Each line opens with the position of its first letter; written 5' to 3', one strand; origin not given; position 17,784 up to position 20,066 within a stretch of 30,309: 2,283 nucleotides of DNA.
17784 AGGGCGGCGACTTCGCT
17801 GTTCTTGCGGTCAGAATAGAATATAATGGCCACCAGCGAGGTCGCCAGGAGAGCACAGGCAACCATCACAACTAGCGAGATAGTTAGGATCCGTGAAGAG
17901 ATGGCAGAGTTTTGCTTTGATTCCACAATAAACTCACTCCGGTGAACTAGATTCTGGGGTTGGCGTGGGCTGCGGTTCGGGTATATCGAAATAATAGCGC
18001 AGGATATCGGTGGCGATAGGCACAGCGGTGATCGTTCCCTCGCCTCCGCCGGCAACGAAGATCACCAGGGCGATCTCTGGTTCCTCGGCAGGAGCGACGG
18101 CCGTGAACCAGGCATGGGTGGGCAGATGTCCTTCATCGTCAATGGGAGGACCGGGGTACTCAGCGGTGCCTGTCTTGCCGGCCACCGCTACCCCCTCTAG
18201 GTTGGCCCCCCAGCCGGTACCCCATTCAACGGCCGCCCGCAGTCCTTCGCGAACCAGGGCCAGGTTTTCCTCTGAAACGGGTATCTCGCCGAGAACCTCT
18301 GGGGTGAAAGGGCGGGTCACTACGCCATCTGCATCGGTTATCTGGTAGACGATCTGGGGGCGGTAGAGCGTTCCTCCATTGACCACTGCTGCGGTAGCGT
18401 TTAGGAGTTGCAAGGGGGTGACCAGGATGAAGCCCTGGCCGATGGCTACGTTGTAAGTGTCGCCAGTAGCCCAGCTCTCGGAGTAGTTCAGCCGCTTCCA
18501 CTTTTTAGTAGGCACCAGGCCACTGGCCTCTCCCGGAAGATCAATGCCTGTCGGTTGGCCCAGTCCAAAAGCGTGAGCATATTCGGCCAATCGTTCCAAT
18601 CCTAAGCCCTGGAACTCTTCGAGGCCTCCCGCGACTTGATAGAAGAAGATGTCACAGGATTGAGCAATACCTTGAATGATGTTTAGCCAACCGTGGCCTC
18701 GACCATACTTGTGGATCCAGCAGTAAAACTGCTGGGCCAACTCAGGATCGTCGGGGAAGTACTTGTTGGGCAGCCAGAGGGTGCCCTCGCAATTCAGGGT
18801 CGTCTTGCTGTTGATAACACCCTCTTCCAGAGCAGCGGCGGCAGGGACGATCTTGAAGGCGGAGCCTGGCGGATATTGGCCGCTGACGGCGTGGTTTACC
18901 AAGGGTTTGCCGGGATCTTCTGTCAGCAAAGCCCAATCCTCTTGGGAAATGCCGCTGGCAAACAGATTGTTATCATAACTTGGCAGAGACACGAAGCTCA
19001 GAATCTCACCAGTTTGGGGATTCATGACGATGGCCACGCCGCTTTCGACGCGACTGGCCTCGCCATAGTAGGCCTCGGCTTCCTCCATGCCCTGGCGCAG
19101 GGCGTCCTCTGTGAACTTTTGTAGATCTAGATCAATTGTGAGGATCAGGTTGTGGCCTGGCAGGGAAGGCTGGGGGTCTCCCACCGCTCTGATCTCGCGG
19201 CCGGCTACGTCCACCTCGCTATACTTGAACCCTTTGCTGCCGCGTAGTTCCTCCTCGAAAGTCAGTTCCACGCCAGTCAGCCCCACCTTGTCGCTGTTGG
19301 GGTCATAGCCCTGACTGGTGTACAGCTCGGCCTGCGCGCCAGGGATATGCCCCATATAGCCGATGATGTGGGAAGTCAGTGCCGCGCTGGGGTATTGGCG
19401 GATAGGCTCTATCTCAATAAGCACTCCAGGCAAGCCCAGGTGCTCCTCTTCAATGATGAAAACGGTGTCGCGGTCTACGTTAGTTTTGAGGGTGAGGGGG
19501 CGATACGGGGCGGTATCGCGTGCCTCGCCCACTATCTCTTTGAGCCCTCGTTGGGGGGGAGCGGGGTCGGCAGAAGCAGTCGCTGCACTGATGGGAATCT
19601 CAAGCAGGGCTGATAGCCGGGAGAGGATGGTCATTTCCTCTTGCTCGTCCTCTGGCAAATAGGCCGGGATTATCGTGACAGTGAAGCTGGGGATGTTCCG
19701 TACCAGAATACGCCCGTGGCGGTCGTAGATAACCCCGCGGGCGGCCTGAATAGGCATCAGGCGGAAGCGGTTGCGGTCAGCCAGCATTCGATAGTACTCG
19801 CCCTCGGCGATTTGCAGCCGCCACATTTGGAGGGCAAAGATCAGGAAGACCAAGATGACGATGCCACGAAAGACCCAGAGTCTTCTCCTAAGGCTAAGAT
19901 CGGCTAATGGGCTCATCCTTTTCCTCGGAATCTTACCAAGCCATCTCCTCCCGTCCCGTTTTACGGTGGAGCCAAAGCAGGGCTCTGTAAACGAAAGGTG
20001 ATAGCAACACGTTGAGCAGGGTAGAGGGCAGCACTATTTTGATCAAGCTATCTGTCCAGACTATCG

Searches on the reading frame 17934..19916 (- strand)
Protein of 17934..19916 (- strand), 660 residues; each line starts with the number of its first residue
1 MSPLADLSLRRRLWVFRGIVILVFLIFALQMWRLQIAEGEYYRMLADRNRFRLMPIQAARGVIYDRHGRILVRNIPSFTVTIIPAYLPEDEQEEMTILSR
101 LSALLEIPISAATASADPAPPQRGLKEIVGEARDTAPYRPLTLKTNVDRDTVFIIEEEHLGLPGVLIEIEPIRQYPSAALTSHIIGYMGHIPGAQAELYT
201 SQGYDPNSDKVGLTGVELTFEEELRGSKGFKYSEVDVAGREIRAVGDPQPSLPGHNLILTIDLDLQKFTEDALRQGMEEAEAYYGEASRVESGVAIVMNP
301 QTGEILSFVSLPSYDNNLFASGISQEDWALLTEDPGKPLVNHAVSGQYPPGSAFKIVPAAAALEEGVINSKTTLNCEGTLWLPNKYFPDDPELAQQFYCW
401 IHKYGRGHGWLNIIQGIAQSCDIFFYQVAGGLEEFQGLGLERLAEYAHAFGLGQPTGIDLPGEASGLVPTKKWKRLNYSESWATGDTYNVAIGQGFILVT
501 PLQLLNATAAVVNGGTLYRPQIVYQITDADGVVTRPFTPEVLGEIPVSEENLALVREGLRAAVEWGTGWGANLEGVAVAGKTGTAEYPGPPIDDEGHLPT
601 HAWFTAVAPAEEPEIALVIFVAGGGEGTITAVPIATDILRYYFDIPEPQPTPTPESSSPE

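Call 76: search_protein_families(library=pfam, proteins=[window:17934-19916:-], max_evalue=0.00001)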
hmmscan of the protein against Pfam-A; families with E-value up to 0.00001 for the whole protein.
window:17934-19916:- (660 aa): 2 families
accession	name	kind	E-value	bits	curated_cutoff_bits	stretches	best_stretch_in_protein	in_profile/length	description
PF00905.27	Transpeptidase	-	1.7e-65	221.6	22.1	1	293-639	1-298/299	Penicillin binding protein transpeptidase domain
PF03717.20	PBP_dimer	-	3.4e-42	145.3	24.4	1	56-243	2-177/180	Penicillin-binding Protein dimerisation domain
